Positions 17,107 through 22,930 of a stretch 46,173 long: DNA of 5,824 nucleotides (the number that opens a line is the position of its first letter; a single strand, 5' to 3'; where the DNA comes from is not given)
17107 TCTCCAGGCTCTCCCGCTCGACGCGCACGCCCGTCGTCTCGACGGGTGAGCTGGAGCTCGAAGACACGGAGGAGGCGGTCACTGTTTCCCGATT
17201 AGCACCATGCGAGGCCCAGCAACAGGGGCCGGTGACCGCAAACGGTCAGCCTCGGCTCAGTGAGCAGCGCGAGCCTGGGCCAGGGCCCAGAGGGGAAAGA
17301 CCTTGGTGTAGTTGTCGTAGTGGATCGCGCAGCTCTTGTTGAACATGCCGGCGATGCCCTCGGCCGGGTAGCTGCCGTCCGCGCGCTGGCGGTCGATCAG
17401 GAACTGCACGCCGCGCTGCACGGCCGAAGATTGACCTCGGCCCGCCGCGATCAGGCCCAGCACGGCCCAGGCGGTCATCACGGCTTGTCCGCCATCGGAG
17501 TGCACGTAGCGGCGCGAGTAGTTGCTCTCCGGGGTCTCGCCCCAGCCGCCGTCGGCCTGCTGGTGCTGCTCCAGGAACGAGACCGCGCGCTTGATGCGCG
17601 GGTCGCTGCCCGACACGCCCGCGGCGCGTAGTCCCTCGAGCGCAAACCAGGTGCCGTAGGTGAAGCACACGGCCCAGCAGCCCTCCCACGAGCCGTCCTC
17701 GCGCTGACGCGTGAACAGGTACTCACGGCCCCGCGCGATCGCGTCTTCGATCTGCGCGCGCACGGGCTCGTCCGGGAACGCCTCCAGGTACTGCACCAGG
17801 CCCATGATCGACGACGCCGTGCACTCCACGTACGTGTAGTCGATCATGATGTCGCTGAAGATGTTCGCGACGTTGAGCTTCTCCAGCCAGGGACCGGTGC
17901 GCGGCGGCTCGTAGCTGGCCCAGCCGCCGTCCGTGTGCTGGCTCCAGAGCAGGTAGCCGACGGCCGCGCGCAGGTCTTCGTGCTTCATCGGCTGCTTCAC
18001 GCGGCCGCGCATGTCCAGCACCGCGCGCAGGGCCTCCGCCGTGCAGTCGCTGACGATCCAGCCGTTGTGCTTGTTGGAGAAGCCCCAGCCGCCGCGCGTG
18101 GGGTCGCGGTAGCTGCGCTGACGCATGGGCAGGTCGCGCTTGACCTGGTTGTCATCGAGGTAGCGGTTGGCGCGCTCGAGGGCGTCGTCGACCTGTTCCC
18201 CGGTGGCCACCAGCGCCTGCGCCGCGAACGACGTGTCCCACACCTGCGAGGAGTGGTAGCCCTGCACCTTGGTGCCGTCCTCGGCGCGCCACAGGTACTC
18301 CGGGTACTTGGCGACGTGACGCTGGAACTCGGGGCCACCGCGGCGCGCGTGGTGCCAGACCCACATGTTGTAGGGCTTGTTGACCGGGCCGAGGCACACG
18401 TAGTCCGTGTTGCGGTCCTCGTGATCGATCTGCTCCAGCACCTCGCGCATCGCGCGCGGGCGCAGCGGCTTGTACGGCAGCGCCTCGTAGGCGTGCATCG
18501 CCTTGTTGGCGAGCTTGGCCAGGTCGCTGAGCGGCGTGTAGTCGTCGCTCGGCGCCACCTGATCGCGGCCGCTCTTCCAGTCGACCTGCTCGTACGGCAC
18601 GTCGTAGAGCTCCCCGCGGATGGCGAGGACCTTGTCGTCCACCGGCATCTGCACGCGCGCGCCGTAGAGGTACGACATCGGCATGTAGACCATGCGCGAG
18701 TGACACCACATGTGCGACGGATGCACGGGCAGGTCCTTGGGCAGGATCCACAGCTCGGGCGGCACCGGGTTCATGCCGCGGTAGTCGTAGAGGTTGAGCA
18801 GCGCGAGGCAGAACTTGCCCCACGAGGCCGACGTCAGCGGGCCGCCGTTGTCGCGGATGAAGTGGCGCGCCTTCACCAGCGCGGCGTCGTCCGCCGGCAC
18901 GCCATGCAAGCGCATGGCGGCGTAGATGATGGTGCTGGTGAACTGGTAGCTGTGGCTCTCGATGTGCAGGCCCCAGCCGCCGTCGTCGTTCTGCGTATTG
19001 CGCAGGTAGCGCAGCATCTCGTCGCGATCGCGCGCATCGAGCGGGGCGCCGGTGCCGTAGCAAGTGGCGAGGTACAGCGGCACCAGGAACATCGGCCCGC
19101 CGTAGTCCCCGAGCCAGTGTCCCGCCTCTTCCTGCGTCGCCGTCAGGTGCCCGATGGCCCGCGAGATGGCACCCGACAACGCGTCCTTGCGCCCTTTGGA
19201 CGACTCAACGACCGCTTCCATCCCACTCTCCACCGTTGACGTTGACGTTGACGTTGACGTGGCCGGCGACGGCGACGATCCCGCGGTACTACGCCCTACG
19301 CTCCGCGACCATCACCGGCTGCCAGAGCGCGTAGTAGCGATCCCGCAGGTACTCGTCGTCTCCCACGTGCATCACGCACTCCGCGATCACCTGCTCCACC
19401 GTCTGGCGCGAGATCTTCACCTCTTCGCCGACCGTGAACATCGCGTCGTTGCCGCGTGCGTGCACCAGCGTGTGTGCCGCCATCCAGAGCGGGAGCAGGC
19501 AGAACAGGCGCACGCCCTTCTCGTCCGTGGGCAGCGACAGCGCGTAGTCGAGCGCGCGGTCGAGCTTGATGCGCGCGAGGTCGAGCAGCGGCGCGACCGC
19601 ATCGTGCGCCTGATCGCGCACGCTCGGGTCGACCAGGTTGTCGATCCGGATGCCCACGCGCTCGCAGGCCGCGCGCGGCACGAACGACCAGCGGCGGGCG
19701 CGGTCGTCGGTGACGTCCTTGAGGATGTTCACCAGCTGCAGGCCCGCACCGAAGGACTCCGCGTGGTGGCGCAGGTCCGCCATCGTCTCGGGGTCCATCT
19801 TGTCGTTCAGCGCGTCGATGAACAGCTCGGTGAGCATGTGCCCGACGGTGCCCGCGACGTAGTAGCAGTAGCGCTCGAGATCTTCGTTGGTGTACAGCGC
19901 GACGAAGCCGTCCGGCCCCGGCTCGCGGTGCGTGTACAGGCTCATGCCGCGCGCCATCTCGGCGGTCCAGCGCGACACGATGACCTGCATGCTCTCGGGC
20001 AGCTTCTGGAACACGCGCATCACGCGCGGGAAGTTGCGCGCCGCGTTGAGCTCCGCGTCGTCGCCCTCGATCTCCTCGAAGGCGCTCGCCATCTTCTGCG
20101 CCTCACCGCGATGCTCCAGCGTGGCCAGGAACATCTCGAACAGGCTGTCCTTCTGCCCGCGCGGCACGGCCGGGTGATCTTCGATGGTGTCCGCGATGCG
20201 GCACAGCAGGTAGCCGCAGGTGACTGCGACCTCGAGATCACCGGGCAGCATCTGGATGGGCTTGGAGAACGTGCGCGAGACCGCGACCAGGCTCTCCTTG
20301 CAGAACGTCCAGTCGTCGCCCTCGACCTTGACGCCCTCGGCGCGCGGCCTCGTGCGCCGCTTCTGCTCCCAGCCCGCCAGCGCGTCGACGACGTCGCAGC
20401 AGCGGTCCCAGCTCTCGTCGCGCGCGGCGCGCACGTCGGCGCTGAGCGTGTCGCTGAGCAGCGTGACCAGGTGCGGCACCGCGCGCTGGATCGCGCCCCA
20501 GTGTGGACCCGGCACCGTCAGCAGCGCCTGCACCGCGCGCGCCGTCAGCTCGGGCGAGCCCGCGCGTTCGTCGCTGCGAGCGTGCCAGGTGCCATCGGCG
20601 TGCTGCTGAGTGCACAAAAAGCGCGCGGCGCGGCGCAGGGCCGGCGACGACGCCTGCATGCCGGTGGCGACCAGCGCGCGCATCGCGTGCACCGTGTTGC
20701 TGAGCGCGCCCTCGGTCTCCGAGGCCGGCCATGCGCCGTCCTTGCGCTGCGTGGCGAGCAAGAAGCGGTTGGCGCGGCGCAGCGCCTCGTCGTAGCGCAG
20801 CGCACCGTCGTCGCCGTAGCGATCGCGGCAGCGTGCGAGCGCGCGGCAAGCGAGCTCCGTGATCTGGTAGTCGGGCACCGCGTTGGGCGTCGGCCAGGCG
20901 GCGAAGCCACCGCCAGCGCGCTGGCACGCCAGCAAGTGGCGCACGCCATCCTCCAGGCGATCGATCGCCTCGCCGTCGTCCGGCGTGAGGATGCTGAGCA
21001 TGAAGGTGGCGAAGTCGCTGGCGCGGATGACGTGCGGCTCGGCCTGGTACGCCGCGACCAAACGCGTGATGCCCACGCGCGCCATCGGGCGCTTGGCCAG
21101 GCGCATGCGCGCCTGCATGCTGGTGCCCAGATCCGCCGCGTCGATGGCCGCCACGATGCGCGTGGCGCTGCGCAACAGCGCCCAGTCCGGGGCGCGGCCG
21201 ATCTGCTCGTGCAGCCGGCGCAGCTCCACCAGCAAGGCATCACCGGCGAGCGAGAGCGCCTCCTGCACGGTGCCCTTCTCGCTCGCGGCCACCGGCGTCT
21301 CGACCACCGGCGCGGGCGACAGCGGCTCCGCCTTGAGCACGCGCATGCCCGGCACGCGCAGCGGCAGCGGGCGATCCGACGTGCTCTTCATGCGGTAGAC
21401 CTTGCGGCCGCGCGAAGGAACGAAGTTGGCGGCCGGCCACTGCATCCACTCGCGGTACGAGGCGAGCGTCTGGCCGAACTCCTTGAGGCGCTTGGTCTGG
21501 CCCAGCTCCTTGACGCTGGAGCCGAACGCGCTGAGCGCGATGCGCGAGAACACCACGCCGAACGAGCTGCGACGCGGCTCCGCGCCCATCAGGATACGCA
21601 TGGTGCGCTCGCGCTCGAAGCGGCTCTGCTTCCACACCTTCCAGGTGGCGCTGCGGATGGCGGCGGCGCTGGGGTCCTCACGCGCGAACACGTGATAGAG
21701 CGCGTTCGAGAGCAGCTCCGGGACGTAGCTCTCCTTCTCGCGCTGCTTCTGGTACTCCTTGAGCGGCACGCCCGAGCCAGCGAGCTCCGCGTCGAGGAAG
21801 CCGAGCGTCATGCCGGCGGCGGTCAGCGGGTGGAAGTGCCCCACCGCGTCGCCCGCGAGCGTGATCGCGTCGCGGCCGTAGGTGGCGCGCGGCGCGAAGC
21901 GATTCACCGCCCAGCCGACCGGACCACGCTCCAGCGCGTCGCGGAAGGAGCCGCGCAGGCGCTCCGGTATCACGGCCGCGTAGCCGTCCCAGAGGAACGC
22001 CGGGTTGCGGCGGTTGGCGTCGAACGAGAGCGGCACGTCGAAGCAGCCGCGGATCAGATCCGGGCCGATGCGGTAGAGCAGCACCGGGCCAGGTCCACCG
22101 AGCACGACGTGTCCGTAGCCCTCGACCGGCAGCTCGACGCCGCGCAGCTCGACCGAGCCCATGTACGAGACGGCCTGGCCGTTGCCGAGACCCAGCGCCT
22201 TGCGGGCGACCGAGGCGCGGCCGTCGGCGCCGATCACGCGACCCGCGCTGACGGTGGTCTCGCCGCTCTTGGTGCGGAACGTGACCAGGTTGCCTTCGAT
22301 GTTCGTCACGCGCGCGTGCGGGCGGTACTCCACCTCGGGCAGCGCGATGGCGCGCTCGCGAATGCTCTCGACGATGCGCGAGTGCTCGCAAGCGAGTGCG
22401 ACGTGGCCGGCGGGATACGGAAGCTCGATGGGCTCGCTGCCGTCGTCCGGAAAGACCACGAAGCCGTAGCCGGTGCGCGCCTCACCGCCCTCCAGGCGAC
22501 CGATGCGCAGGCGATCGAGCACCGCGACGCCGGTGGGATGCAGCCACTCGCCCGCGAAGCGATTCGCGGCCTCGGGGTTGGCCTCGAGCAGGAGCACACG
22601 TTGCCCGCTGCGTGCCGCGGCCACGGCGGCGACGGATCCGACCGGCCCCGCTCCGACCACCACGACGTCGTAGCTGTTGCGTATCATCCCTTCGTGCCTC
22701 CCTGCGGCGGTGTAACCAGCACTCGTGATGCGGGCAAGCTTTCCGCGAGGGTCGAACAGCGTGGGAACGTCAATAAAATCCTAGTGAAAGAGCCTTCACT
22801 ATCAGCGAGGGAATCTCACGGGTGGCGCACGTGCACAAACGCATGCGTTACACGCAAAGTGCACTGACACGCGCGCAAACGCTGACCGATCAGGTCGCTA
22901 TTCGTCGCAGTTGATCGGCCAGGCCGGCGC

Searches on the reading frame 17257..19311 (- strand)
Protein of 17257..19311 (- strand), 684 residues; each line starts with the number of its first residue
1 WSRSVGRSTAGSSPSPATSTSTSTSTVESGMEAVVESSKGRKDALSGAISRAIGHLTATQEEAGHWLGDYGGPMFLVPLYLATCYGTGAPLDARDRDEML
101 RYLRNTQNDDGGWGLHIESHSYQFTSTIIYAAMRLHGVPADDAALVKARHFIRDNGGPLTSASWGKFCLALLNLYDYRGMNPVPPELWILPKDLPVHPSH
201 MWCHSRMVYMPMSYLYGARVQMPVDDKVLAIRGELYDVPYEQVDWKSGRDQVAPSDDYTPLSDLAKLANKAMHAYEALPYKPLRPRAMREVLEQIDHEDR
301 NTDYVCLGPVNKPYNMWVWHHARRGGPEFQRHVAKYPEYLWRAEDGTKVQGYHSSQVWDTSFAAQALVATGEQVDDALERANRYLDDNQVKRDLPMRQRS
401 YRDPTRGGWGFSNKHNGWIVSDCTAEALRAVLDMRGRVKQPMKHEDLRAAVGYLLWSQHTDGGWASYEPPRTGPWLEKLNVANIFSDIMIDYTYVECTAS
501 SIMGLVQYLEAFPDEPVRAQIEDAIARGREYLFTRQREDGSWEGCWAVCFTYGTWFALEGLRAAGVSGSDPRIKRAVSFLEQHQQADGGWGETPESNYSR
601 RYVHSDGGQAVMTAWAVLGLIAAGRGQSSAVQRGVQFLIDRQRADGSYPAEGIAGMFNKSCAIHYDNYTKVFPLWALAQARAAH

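Call 15: search_protein_families(library=pfam, proteins=[window:17257-19311:-], max_evalue=0.0001)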
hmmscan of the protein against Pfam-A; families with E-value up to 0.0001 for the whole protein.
window:17257-19311:- (684 aa): 5 families
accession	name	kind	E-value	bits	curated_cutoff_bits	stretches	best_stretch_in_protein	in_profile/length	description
PF13243.12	SQHop_cyclase_C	-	6.8e-68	229.5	26.1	2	355-681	2-318/319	Squalene-hopene cyclase C-terminal domain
PF13249.12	SQHop_cyclase_N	-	1.8e-54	185.4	26.2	1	49-302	1-246/291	Squalene-hopene cyclase N-terminal domain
PF00432.27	Prenyltrans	-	2.9e-06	27.4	26.5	0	555-648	33-118/304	Prenyltransferase alpha-alpha toroid domain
PF09492.16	Pec_lyase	-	6.4e-06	26.1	22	0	410-547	27-158/292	Pectic acid lyase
PF07678.20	TED_complement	-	6e-05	22.7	22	0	569-637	112-185/312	A-macroglobulin TED domain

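Call 19: search_protein_families(library=ncbifam, proteins=[window:17257-19311:-], max_evalue=0.001)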
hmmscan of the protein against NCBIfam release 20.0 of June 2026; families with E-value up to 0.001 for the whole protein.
window:17257-19311:- (684 aa): 5 families
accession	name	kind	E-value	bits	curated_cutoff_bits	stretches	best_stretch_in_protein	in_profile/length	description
TIGR03463.1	osq_cycl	subfamily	3.2e-214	712.8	851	1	55-679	3-633/634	2,3-oxidosqualene cyclase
TIGR01787.1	squalene_cyclas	subfamily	9.2e-186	619.1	322.7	1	48-679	1-619/622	squalene/oxidosqualene cyclases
TIGR01507.1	hopene_cyclase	equivalog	4.4e-83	279.7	431.1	1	43-681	19-634/640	squalene--hopene cyclase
TIGR04277.1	squa_tetra_cyc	equivalog_domain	5.3e-21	74.8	500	1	448-679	386-619/624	tetrahymanol synthase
NF053823.1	SCO2321_fam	equivalog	6.4e-15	54.9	300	1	550-596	100-144/405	SCO2321 family membrane protein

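Call 25: find_related_loci(query=window:17260-19185:-, collection=genome_contigs, flank=10000)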
Query window:17260-19185:- (642 aa) in genome_contigs; peptide patterns used: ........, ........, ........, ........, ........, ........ (x = any residue, [..] = any of these).
48 stretches matched a pattern; 37 encode a relative of the query (tblastn E <= 1e-3); 37 distinct loci.
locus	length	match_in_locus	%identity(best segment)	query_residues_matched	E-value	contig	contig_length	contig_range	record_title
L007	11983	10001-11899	87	1-633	0e+0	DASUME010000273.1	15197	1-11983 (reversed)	MAG TPA_asm: Polyangiales bacterium isolate SMAG_U1563 k141_712386, whole genome shotgun sequence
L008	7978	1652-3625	66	6-639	0e+0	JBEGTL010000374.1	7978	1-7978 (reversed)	MAG: Pseudomonadota bacterium isolate providencecreek_2019_sw_WHONDRS-S19S_0007_A_bin.2 scaffold_0000714, whole genome s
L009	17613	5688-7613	65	1-641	0e+0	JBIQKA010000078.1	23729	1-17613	MAG: Myxococcales bacterium isolate mag.101f NODE_2748_length_23729, whole genome shotgun sequence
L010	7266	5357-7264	62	3-637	0e+0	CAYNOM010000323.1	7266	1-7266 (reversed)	MAG TPA_asm: uncultured Polyangiales bacterium isolate SRP319275_co6_81 genome assembly, contig: NODE_6493_length_7266_c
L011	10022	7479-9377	60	6-637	0e+0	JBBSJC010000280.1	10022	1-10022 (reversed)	MAG: Polyangiales bacterium isolate LS4_concoct.218 LS4_concoct.218_K_3312137_L_10022_cov_12.0000, whole genome shotgun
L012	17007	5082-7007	54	3-639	0e+0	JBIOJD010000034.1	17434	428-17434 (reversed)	MAG: Polyangiales bacterium isolate GcL4-4 k141_1547371_length_17434_cov_31.3041, whole genome shotgun sequence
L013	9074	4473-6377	55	7-639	0e+0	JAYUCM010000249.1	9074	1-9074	MAG: Acidobacteriota bacterium isolate GFS_6979 GFS_6979_248, whole genome shotgun sequence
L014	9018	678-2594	65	2-639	0e+0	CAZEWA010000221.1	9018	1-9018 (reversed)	MAG TPA_asm: uncultured Polyangiales bacterium isolate SRP344714_co2_314 genome assembly, contig: NODE_20453_length_9018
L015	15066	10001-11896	54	7-636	0e+0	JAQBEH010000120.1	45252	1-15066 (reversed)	MAG: Acidobacteriota bacterium isolate MAG_424_bin-23 424_bin-23_ctg-120, whole genome shotgun sequence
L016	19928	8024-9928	53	7-639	0e+0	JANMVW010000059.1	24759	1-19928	MAG: Acidobacteriota bacterium isolate OTE_88_metabat_458 OTE_88_k141_19266, whole genome shotgun sequence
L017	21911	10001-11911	52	3-638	0e+0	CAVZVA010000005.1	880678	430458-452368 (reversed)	MAG: uncultured delta proteobacterium isolate MFD02416.bin.1.77 genome assembly, contig: contig_46381, whole genome shot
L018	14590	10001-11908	52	4-638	0e+0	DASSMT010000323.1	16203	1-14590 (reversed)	MAG TPA_asm: Polyangiaceae bacterium isolate SMAG_U1205 k141_597207, whole genome shotgun sequence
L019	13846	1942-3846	53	6-638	0e+0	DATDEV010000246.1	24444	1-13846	MAG TPA_asm: Polyangiaceae bacterium isolate SMAG_U209 k141_765490, whole genome shotgun sequence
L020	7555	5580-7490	53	3-636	0e+0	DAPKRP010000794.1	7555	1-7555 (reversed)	MAG TPA_asm: Polyangiaceae bacterium LLY-WYZ-14_1 k141_392934, whole genome shotgun sequence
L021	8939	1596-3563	52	3-638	0e+0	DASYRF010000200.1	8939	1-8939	MAG TPA_asm: Myxococcota bacterium isolate SMAG_U4504 k141_4041210, whole genome shotgun sequence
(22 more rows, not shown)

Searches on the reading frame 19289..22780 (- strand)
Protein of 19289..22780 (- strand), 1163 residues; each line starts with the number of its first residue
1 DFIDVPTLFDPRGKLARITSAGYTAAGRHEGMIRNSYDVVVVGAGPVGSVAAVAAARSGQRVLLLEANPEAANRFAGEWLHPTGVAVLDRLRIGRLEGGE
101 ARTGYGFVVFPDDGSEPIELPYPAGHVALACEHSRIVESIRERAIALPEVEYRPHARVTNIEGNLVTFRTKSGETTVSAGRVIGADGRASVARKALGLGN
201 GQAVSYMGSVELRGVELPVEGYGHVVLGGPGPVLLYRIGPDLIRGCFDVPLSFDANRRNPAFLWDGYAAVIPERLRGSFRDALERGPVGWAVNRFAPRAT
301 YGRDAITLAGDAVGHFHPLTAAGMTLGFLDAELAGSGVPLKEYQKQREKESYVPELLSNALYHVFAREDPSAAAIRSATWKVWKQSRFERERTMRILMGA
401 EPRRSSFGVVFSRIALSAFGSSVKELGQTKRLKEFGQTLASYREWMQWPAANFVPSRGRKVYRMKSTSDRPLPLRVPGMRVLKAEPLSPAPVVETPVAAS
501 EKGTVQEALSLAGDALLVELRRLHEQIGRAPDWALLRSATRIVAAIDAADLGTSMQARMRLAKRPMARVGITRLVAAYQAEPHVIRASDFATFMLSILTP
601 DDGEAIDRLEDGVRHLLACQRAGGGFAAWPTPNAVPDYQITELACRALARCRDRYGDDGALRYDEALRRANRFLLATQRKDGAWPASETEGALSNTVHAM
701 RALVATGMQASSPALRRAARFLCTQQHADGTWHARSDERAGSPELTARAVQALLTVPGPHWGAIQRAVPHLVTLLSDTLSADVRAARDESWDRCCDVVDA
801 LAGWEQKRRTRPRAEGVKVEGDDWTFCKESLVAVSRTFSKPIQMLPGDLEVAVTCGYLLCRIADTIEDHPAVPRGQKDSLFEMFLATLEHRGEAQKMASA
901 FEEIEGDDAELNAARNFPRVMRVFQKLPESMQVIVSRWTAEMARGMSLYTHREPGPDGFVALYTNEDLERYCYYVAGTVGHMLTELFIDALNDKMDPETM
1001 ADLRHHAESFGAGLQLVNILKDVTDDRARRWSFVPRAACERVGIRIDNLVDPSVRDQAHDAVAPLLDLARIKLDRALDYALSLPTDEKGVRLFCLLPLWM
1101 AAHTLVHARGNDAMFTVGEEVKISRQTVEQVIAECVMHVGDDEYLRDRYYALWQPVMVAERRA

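Call 15: search_protein_families(library=pfam, proteins=[window:19289-22780:-], max_evalue=0.0001)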
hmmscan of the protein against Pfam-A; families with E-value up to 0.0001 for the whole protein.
window:19289-22780:- (1163 aa): 10 families
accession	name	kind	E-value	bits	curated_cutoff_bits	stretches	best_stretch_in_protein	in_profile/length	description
PF00494.24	SQS_PSY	-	1.4e-45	156.5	26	1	833-1125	3-261/263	Squalene/phytoene synthase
PF08491.16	SE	-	1.6e-23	83.6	20.1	1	183-428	6-268/276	Squalene epoxidase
PF01494.25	FAD_binding_3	-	8.8e-18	65.1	22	1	37-333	2-313/349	FAD binding domain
PF12831.13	FAD_oxidored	-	3.6e-08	33.6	27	1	38-195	1-153/416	FAD dependent oxidoreductase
PF13243.12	SQHop_cyclase_C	-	4.8e-08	32.8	26.1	1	648-736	142-230/319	Squalene-hopene cyclase C-terminal domain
PF13249.12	SQHop_cyclase_N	-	4.9e-08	32.9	26.2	1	665-724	45-105/291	Squalene-hopene cyclase N-terminal domain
PF01266.30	DAO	-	2.9e-06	27.5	27.9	1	38-83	1-49/353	FAD dependent oxidoreductase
PF03486.20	HI0933_like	-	5.8e-06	26.4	50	1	38-75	2-39/244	HI0933-like protein Rossmann domain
PF07992.20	Pyr_redox_2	-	5e-05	23.3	26.1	0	38-73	144-179/291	Pyridine nucleotide-disulphide oxidoreductase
PF13450.12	NAD_binding_8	-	6.4e-05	23.6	21.9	0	41-71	1-31/68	NAD(P)-binding Rossmann-like domain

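Call 19: search_protein_families(library=ncbifam, proteins=[window:19289-22780:-], max_evalue=0.001)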
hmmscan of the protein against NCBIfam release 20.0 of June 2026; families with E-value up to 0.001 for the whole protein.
window:19289-22780:- (1163 aa): 67 families (the best 25 are shown)
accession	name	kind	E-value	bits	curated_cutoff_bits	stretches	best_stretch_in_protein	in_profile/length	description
TIGR01559.1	squal_synth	equivalog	1.2e-37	129.9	286.75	1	823-1135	2-295/337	squalene synthase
TIGR01988.1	Ubi-OHases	subfamily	3.7e-18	65.5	224.65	2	38-200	1-175/387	ubiquinone biosynthesis hydroxylase, UbiH/UbiF/VisC/COQ6 family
TIGR02032.1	GG-red-SF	subfamily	6e-18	65.6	158.8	1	37-200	1-159/297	geranylgeranyl reductase family protein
TIGR03463.1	osq_cycl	subfamily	2.5e-16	59.1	851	1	642-735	454-547/634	2,3-oxidosqualene cyclase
NF005612.0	PRK07364.1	equivalog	2.2e-13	49.5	487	1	34-72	16-54/415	FAD-dependent hydroxylase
NF005691.0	PRK07494.1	equivalog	6.2e-13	48.1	459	2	34-92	6-63/404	UbiH/UbiF family hydroxylase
NF005788.0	PRK07608.1-3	equivalog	6.8e-13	48.1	478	2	303-385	278-373/388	UbiH/UbiF family hydroxylase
TIGR03465.1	HpnD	equivalog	2.3e-12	46.6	278.6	1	965-1077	107-210/267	presqualene diphosphate synthase HpnD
TIGR03464.1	HpnC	equivalog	2.9e-12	46.6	250.45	1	964-1083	107-217/267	squalene synthase HpnC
NF045686.1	PhytoSynCyanob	equivalog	1.1e-11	44.3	550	1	963-1093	131-255/310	15-cis-phytoene synthase CrtB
NF004834.1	PRK06185.1-3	subfamily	3.8e-11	42.4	500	1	36-203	7-183/420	FAD-dependent oxidoreductase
NF006002.0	PRK08132.1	subfamily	1.4e-10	40.2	416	1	22-199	11-196/552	FAD-dependent oxidoreductase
TIGR01787.1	squalene_cyclas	subfamily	5.4e-10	38.5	322.7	1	596-772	376-578/622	squalene/oxidosqualene cyclases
NF006021.0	PRK08163.1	equivalog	1.7e-09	37.2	459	1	35-95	4-64/398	3-hydroxybenzoate 6-monooxygenase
NF045655.1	MkRedMenJ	equivalog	2.3e-09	36.7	700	1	35-197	3-167/406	menaquinone reductase MenJ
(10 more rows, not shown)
